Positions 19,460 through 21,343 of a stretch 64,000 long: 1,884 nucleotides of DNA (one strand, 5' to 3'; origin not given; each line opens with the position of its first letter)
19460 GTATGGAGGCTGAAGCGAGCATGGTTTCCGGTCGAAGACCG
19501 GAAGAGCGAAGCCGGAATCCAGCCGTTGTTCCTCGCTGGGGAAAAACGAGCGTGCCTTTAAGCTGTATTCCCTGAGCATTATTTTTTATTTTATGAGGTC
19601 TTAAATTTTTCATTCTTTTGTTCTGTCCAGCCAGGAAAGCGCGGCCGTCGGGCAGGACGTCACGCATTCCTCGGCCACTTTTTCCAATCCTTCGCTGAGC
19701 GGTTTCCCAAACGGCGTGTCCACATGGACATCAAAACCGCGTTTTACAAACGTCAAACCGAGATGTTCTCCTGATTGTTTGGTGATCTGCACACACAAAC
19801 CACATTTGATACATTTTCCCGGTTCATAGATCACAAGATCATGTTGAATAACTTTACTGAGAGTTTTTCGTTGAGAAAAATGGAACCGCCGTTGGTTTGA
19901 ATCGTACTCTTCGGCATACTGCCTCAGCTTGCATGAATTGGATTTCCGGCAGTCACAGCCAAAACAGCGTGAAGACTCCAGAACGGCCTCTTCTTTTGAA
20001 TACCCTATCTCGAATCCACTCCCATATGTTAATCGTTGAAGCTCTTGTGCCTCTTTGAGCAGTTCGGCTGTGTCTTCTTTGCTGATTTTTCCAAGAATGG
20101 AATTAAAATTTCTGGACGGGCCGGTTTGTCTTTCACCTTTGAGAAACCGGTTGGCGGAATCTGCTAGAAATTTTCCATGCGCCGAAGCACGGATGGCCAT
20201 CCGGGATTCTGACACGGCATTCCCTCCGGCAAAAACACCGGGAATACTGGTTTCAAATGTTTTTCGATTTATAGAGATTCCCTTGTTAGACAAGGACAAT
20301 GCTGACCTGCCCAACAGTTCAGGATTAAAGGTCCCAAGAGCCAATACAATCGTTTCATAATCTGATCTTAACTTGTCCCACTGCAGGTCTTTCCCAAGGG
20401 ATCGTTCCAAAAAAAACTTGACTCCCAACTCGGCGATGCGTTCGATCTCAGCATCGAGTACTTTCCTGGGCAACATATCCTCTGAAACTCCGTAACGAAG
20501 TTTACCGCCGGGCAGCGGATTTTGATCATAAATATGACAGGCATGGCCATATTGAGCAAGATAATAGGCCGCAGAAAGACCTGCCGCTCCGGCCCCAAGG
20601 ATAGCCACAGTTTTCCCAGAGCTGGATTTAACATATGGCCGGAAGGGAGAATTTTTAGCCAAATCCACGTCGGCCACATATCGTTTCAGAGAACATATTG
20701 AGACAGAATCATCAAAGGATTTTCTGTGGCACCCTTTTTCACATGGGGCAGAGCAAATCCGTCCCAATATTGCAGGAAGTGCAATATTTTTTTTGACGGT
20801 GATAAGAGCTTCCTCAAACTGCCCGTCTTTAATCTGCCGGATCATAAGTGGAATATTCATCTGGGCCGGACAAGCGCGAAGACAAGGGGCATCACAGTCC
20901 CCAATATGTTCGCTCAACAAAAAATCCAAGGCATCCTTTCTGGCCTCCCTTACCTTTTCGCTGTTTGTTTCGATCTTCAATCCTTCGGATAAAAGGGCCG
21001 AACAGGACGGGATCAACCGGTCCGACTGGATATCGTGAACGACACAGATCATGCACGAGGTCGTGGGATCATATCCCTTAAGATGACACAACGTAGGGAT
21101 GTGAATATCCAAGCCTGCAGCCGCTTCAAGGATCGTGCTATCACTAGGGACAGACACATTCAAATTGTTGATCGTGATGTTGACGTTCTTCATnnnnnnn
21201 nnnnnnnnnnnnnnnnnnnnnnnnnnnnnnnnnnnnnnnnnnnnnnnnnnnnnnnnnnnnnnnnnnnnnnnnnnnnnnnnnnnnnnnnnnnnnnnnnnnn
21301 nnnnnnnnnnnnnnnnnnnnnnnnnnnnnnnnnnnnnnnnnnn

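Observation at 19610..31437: Candidate undescribed electron-transfer module linking a cytoplasmic Stn/Hnd-like NAD(P)H flavoprotein complex, NapH/NapG-like ferredoxins and periplasmic beta-propellers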

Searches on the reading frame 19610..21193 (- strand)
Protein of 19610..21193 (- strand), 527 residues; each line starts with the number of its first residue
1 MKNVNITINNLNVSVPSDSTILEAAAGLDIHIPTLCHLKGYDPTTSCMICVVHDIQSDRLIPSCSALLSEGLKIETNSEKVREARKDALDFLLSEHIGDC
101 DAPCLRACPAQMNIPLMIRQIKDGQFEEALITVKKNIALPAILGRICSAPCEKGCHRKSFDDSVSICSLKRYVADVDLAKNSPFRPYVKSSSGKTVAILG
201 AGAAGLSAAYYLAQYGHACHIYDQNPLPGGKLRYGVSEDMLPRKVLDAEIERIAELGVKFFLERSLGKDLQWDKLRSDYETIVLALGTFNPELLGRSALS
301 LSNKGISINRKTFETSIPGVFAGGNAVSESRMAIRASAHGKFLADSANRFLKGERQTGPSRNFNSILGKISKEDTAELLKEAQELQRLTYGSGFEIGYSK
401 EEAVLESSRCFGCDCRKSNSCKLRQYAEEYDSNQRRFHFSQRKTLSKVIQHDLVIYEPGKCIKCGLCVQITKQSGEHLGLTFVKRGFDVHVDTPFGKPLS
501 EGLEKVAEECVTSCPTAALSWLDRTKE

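Call 4: search_protein_families(library=pfam, proteins=[window:19610-21193:-], max_evalue=0.01)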
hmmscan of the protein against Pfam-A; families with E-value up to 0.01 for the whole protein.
window:19610-21193:- (527 aa): 12 families
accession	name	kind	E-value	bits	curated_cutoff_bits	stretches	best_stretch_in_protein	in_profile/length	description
PF14691.11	Fer4_20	-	3.5e-18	65.9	25.8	1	100-180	27-111/113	Dihydroprymidine dehydrogenase domain II, 4Fe-4S cluster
PF13510.11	Fer2_4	-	2.1e-12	47.4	22.8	1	2-78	2-81/82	2Fe-2S iron-sulfur cluster binding domain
PF07992.20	Pyr_redox_2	-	1.9e-09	37.8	26.1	1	195-287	2-108/291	Pyridine nucleotide-disulphide oxidoreductase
PF01266.30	DAO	-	2e-09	37.9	27.9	1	196-230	2-37/353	FAD dependent oxidoreductase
PF13450.12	NAD_binding_8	-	1.3e-08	35.5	21.9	1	198-234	1-37/68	NAD(P)-binding Rossmann-like domain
PF03486.20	HI0933_like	-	0.00016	21.7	50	1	195-233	2-40/244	HI0933-like protein Rossmann domain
PF00890.30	FAD_binding_2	-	0.00051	19.8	20.4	1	196-232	2-38/414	FAD binding domain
PF01946.23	Thi4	-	0.00092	18.9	26.2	1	195-234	19-59/235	Thi4 family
PF21799.2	MurD-like_N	-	0.0013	19.4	27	0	194-228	1-35/88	Mur ligase MurD-like, N-terminal domain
PF22117.2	Fer4_Nqo3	-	0.0023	18.5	27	1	456-519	6-66/67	NADH-quinone oxidoreductase subunit 3, ferredoxin-like domain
PF13459.11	Fer4_15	-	0.003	18.7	22.4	0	455-521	2-66/66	4Fe-4S single cluster domain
PF01593.30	Amino_oxidase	-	0.0064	16.3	19.8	0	204-238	2-36/443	Flavin containing amine oxidoreductase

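Call 5: search_protein_families(library=ncbifam, proteins=[window:19610-21193:-], max_evalue=0.01)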
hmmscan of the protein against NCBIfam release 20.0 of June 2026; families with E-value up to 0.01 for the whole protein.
window:19610-21193:- (527 aa): 55 families (the best 25 are shown)
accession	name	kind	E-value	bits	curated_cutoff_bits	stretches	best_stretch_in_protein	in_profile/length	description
NF009454.0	PRK12814.1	equivalog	2.5e-123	412.7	916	2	1-289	1-289/657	putative NADPH-dependent glutamate synthase small subunit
NF009410.0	PRK12771.1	subfamily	4.9e-75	253.2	516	2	101-288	47-233/566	NAD(P)-binding protein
NF045663.1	diclust_near_Sec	equivalog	1.3e-54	185.5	530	1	99-470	15-364/759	pyridine nucleotide-disulfide oxidoreductase/dicluster-binding protein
TIGR01316.1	gltA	equivalog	2e-52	178.5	471.75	2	99-294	33-234/449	NADPH-dependent glutamate synthase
NF009414.0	PRK12778.1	equivalog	4.6e-47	160.7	1103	2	99-294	333-533/752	bifunctional dihydroorotate dehydrogenase B NAD binding subunit/NADPH-dependent glutamate synthase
NF010590.0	PRK13984.1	equivalog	8.2e-45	153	946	1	100-288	195-383/611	putative oxidoreductase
NF040763.1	FeFe_hydrog_A6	exception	3e-43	148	765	2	4-108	1-104/571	NADH-dependent [FeFe] hydrogenase, group A6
TIGR01317.1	GOGAT_sm_gam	subfamily_domain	3.9e-37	128.2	447.7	1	99-291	46-241/485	glutamate synthase small subunit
NF009413.0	PRK12775.1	equivalog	6.1e-37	126.9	1895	1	99-296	335-535/1006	putative trifunctional 2-polyprenylphenol hydroxylase/glutamate synthase subunit beta/ferritin domain-containing protein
TIGR01318.1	gltD_gamma_fam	subfamily_domain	2.1e-35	122.2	482.95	1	101-290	47-238/467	glutamate synthase, small subunit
TIGR03315.1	Se_ygfK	equivalog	3.6e-35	120.7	835.3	1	97-292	439-635/1012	putative selenate reductase subunit YgfK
NF009408.0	PRK12769.1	equivalog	6.2e-33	113.8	1003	1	103-290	235-424/659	formate-dependent uric acid utilization protein AegA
NF009451.0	PRK12809.1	equivalog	1.5e-29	102.8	1154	1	102-289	217-406/639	formate-dependent uric acid utilization protein YgfT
NF005745.0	PRK07569.1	equivalog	6.9e-28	97.6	333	2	2-101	2-101/238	bidirectional hydrogenase complex protein HoxU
TIGR01973.1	NuoG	equivalog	2e-25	89.7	470.05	2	6-100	1-95/606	NADH-quinone oxidoreductase subunit NuoG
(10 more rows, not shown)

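Call 29: search_solved_structures(query=window:19610-21193:-, max_evalue=1e-10)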
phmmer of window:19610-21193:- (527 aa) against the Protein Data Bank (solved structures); distinct sequences matched with E-value up to 1e-10: 46.
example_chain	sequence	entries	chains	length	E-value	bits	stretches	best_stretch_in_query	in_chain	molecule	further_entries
9bov_A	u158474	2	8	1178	3.7e-98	332.5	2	2-312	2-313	Molybdopterin oxidoreductase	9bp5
8oh5_C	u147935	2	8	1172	7.9e-93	314.9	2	1-292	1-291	Formate dehydrogenase-O, major subunit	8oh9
9n5u_A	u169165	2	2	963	1e-84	288.2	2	4-298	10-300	NfnA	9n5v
4ylf_B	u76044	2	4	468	7e-39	136.9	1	103-302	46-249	Dihydropyrimidine dehydrogenase subunit A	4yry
5jca_L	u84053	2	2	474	2.5e-35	125.2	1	102-297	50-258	NADH-dependent Ferredoxin:NADP Oxidoreductase (NfnI) subunit alpha | NADH-dependent Ferredoxin:NADP Oxidoreductase subunit alpha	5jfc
5vj7_A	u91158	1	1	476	1.3e-34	122.8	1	102-301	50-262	Oxidoreductase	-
8a6t_A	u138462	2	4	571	4.3e-31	111.2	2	409-520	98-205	Electron bifurcating hydrogenase subunit HydA1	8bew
7mfm_I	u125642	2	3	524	5.2e-29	104.4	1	106-289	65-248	Glutamate synthase (NADPH) small chain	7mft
2vdc_G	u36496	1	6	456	3.6e-24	88.4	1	98-296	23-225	GLUTAMATE SYNTHASE [NADPH] SMALL CHAIN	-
6s6s_G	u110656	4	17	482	4.4e-24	88.1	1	98-296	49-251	Glutamate synthase [NADPH] small chain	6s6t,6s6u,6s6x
7p5h_A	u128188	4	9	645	5.4e-22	81.2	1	415-521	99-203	Fe-hydrogenase, subunit alpha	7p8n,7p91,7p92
7q4v_A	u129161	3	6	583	8.5e-20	74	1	1-111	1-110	Iron hydrogenase HydA1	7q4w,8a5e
7t2r_A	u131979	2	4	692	3e-17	65.6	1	1-94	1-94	NiFe hydrogenase subunit A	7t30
6tg9_A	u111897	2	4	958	1e-16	63.8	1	4-102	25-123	Formate dehydrogenase subunit alpha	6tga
9wxb_B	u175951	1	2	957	2.4e-15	59.3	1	4-102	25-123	Formate dehydrogenase alpha subunit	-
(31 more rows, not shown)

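Call 30: search_solved_structures(query=window:19610-21193:-, max_evalue=1e-34, show_alignments=4)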
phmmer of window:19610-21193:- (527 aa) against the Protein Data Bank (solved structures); distinct sequences matched with E-value up to 1e-34: 5.
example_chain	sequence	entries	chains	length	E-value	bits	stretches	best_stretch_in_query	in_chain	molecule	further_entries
9bov_A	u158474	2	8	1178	3.7e-98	332.5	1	2-312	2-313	Molybdopterin oxidoreductase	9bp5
8oh5_C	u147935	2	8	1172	7.9e-93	314.9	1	1-292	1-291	Formate dehydrogenase-O, major subunit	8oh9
9n5u_A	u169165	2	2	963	1e-84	288.2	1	4-298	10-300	NfnA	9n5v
4ylf_B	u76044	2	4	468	7e-39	136.9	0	103-302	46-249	Dihydropyrimidine dehydrogenase subunit A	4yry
5jca_L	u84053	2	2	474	2.5e-35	125.2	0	102-297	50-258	NADH-dependent Ferredoxin:NADP Oxidoreductase (NfnI) subunit alpha | NADH-dependent Ferredoxin:NADP Oxidoreductase subunit alpha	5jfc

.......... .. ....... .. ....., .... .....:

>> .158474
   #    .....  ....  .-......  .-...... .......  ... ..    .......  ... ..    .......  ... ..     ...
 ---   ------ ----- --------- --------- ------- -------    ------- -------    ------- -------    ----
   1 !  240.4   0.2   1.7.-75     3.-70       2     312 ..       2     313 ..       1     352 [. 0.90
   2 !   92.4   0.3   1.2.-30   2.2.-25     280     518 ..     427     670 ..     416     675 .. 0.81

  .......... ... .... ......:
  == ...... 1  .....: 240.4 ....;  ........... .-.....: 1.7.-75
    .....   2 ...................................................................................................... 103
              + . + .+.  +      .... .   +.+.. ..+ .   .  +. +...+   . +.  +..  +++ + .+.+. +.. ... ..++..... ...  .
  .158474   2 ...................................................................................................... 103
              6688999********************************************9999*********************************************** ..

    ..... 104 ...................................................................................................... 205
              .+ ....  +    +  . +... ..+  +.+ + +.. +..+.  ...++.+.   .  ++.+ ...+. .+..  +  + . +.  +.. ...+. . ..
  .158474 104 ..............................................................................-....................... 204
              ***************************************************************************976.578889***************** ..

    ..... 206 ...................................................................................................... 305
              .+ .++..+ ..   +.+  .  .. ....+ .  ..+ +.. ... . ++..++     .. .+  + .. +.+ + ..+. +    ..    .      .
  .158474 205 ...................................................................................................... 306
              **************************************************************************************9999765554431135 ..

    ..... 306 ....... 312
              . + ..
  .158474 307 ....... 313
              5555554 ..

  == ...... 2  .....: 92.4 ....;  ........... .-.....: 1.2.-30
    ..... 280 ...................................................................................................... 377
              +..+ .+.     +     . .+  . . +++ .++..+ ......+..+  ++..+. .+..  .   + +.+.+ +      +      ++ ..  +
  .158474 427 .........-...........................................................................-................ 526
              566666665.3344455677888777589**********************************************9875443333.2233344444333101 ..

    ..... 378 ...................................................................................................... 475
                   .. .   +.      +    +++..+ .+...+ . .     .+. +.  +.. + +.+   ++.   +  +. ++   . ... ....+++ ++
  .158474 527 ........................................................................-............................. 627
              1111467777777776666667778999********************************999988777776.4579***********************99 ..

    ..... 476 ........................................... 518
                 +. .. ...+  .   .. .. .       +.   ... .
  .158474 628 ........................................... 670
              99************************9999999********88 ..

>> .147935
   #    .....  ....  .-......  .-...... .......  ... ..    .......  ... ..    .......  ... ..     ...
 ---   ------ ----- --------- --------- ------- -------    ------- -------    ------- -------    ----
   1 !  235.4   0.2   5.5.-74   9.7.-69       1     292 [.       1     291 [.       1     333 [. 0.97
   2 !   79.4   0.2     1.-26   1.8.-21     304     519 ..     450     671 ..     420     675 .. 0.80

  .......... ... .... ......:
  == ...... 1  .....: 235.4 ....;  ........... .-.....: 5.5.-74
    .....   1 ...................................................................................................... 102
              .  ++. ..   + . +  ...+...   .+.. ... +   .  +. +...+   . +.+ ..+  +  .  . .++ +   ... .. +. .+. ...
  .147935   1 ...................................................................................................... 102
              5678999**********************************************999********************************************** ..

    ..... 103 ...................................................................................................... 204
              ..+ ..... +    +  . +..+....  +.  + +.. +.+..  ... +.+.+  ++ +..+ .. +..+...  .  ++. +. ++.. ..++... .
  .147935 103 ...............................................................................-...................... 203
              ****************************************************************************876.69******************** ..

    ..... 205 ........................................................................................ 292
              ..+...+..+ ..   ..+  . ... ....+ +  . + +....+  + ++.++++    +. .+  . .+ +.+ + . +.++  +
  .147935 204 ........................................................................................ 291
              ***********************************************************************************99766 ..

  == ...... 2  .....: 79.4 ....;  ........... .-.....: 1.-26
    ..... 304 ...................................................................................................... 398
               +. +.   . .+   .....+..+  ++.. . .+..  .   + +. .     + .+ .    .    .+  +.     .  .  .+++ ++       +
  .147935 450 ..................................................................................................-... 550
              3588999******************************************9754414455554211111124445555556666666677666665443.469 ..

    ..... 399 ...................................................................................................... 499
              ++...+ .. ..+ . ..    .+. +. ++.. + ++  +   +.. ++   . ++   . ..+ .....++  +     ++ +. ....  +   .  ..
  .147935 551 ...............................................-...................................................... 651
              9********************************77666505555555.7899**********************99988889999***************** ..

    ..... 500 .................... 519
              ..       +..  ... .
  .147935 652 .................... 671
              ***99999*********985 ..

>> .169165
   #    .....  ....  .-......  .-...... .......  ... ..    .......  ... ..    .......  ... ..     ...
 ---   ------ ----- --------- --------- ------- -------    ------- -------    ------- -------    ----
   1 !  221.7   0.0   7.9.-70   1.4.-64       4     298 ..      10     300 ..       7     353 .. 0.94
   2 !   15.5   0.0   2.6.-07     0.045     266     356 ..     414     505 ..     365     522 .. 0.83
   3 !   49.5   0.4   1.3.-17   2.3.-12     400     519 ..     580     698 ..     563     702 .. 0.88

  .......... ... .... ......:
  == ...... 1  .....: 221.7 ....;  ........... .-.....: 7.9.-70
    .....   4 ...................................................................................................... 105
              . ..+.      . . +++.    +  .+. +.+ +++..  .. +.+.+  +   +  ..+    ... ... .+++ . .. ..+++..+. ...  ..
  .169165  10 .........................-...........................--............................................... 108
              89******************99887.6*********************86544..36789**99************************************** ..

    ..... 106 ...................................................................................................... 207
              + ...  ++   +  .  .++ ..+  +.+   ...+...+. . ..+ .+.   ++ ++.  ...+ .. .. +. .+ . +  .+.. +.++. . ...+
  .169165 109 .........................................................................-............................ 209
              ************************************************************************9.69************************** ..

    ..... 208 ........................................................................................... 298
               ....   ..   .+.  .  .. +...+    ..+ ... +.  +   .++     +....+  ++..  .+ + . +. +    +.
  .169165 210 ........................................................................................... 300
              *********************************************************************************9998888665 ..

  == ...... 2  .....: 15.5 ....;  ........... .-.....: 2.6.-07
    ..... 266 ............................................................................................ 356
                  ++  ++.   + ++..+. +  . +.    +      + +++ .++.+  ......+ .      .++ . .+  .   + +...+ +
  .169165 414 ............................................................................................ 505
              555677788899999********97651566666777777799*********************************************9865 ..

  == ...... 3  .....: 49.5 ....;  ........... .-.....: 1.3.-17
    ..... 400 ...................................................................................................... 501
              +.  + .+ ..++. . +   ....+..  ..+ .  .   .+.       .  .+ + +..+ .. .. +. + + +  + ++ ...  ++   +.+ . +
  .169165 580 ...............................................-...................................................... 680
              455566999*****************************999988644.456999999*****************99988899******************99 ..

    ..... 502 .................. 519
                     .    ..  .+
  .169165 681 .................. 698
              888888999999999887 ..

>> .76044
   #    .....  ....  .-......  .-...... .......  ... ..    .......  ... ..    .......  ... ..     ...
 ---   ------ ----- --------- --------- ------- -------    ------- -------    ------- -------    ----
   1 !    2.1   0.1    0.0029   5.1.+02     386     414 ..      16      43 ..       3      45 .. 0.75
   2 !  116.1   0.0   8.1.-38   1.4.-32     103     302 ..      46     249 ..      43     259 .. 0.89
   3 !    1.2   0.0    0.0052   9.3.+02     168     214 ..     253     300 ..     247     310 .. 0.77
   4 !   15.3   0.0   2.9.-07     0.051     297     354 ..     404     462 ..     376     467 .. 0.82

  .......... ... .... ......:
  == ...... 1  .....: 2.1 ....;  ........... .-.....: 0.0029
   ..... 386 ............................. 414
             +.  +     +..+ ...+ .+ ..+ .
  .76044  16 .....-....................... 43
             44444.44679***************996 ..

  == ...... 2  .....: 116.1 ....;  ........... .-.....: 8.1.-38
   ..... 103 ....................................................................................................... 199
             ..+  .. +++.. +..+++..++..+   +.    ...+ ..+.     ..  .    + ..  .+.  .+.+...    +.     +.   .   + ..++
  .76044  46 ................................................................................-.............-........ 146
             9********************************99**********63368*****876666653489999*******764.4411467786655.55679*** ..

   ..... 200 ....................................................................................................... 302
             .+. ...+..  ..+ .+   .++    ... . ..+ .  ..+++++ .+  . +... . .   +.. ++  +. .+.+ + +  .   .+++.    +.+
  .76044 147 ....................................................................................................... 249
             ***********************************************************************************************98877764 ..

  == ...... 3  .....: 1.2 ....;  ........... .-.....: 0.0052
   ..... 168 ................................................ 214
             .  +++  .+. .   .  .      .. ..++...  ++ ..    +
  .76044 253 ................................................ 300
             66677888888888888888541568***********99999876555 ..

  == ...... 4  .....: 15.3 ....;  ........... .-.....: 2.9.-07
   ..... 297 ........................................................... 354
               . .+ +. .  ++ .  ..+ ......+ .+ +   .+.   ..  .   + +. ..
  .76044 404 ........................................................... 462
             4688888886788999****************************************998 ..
